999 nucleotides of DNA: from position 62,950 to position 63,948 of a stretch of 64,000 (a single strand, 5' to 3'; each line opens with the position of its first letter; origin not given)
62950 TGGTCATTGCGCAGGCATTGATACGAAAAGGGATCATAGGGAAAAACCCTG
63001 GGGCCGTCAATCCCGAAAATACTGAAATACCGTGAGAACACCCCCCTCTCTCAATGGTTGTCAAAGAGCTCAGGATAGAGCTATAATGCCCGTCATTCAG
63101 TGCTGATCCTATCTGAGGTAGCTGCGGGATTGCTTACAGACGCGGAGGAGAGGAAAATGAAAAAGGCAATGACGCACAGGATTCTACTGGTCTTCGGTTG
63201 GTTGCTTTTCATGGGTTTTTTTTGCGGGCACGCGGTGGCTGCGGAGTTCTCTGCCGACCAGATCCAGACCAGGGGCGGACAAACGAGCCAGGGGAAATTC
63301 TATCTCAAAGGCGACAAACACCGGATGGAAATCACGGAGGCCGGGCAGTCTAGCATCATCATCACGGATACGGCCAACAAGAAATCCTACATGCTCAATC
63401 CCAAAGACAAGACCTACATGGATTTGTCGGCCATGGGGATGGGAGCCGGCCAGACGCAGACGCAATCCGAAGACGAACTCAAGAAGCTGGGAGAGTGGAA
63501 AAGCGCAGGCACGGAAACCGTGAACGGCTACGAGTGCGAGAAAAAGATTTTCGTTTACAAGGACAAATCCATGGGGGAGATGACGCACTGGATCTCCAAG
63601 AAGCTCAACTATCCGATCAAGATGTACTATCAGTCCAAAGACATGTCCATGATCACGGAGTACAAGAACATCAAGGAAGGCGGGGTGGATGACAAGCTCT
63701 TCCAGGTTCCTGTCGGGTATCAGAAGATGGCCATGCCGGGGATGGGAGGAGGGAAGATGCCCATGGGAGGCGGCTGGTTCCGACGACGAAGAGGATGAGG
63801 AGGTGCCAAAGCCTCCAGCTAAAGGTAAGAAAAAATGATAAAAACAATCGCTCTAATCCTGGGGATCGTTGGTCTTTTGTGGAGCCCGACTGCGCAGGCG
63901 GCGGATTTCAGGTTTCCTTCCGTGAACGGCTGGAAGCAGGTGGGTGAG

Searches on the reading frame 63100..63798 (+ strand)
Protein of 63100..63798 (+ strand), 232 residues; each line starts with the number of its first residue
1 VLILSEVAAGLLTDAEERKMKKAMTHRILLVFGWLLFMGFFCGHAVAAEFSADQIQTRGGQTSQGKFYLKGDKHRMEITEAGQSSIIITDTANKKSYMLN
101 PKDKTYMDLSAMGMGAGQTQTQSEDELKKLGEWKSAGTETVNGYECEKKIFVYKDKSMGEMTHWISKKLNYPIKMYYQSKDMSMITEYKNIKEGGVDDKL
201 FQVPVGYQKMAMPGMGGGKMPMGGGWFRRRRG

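Call 60: search_protein_families(library=pfam, proteins=[window:63100-63798:+], max_evalue=0.00001)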
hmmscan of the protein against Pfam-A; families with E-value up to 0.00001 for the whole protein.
window:63100-63798:+ (232 aa): 1 family
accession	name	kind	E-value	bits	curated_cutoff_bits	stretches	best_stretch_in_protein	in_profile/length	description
PF14371.13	DUF4412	-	5.6e-16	59.3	21.6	1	61-169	14-122/191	Domain of unknown function (DUF4412)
